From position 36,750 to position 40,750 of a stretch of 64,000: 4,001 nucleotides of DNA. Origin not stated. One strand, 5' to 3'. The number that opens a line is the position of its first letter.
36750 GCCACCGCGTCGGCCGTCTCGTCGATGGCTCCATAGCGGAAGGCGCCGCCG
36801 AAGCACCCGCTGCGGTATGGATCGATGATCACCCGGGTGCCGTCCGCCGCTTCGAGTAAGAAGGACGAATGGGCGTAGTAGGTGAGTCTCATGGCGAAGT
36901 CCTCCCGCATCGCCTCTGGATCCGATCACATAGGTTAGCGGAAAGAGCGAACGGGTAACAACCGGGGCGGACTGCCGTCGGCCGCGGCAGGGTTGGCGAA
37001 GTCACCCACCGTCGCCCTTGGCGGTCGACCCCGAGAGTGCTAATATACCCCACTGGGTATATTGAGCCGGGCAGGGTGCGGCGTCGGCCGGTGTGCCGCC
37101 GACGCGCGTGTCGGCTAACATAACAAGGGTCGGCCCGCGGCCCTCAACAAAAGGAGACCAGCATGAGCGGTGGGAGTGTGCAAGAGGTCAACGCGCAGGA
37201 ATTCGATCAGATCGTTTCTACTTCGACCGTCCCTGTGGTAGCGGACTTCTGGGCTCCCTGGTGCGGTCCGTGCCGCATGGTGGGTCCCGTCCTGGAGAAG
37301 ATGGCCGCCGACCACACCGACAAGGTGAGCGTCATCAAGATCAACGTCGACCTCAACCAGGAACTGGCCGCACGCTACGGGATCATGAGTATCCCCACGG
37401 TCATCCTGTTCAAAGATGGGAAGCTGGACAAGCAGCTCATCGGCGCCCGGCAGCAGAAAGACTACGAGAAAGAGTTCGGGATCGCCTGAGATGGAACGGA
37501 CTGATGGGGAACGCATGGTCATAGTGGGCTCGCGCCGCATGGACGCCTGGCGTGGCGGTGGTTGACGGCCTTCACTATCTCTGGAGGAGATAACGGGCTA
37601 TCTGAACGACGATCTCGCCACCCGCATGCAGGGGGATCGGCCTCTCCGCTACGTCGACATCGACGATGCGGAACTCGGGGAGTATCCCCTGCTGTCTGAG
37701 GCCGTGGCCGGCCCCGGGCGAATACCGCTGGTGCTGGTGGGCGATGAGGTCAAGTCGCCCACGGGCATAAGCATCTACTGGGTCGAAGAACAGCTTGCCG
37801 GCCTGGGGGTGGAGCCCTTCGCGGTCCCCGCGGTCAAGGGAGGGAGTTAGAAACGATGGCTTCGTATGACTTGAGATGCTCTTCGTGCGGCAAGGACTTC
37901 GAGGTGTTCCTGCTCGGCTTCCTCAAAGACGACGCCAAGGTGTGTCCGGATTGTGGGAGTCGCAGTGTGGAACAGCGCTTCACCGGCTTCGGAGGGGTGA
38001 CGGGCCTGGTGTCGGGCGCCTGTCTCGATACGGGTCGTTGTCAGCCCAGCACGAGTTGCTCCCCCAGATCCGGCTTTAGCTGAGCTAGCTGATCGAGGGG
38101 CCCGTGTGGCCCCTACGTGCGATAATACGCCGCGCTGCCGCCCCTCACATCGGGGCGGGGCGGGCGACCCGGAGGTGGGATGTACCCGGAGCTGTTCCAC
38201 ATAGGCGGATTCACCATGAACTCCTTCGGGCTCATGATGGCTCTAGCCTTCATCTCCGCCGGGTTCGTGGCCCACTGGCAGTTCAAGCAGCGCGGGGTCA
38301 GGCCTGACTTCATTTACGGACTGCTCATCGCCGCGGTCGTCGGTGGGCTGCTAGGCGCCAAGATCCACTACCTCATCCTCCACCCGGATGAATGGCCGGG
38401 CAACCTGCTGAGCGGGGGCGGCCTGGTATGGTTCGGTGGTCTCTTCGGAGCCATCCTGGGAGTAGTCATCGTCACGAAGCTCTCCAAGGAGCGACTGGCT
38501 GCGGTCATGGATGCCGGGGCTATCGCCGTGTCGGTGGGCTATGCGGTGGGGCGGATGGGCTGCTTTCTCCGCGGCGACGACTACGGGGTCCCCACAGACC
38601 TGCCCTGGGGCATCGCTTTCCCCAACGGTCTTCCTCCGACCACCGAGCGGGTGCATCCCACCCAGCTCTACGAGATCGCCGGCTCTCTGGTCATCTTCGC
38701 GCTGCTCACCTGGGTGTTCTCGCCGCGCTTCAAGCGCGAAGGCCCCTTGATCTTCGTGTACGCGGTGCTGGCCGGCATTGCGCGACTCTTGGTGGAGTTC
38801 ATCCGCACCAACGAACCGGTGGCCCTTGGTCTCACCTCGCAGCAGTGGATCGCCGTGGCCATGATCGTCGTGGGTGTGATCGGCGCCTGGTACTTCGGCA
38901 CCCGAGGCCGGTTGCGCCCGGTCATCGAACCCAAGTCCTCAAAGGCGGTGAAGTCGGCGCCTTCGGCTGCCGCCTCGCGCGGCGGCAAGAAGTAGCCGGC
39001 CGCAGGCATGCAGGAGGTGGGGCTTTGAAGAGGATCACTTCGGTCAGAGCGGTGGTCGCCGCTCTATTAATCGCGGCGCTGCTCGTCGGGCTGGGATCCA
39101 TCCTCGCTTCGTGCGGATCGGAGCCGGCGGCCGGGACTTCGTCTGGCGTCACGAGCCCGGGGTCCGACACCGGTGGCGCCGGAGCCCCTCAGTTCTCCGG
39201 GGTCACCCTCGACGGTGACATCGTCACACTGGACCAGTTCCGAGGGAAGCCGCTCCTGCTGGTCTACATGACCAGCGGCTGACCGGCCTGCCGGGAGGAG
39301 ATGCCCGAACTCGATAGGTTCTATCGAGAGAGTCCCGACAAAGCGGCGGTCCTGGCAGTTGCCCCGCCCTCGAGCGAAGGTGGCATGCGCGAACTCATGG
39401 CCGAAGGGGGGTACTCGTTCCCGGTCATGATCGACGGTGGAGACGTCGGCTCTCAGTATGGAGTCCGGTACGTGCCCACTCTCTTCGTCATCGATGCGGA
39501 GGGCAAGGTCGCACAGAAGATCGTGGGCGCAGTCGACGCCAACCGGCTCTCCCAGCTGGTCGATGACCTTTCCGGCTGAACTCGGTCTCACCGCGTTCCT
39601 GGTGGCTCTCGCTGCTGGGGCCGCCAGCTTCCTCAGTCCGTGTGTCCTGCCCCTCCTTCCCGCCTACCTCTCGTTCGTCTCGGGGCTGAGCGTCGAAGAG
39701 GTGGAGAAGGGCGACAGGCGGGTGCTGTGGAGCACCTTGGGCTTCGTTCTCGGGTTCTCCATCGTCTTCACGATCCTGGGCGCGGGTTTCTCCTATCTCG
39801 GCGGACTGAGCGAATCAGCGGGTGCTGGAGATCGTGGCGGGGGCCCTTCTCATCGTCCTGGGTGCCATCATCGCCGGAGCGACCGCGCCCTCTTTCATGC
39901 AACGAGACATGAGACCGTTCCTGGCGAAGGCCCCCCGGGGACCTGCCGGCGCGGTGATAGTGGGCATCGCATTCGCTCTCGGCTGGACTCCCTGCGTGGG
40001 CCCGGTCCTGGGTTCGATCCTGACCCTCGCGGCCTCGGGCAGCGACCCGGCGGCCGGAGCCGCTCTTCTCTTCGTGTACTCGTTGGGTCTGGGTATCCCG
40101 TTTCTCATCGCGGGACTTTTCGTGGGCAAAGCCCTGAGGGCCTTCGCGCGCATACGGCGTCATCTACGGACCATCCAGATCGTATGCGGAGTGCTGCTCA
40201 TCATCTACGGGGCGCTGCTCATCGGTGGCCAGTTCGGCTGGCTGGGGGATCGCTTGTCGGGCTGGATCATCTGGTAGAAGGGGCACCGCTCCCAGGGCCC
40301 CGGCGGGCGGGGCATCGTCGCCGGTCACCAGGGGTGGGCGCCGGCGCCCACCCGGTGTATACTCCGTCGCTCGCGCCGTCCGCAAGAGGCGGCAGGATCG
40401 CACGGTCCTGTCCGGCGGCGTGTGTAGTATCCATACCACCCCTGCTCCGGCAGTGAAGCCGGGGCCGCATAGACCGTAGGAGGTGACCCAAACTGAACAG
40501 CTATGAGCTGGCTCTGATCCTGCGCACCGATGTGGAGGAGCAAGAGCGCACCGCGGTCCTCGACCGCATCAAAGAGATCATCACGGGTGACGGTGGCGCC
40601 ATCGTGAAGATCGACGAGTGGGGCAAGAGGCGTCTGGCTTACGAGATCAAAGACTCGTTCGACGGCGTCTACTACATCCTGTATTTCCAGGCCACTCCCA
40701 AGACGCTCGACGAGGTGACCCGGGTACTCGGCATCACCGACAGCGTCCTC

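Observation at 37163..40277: Self-contained trans-membrane reducing relay with its own Lgt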

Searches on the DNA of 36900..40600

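Call 36: search_rna_families(source=window, start=36900, end=40600, threshold=evalue, max_evalue=10)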
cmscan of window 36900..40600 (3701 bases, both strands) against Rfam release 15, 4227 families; matches with E-value up to 10: 8.
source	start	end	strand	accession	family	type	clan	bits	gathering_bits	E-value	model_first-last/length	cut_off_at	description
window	38908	39008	-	RF03078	chrB-a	Cis-reg;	-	20.2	43.9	2.6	1-80/80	no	chrB-a RNA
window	38125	38203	+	RF02674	AsdA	Gene; antisense;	-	19.1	52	1.3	1-81/81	no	antisense RNA of dnaA mRNA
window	40326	40357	-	RF03930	mir-1909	Gene; miRNA;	-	18.5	80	3.1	1-72/72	no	mir-1909 microRNA precursor family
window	37088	37120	-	RF04308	HCV_SL2531-SL2549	Cis-reg;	-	17.8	56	2.2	1-72/72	no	Hepatitis C virus stem-loop SL2531 and SL2549AU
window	40145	40193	+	RF01046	WLE3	Cis-reg;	-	16.7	50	5.3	1-44/44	no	Wingless localisation element 3 (WLE3)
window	39859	39936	+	RF03600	MIR3627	Gene; miRNA;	-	16.2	64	9.4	1-89/89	no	MIR3627 microRNA precursor family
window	39247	39350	+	RF02175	SMAD5-AS1_3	Gene; lncRNA;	-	14.2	60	6.7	1-125/125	no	SMAD5 antisense RNA 1 conserved region 3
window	38941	38995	+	RF02133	HOXB13-AS1_2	Gene; lncRNA;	-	13.5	40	9.2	1-81/81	no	HOXB13 antisense RNA 1 conserved region 2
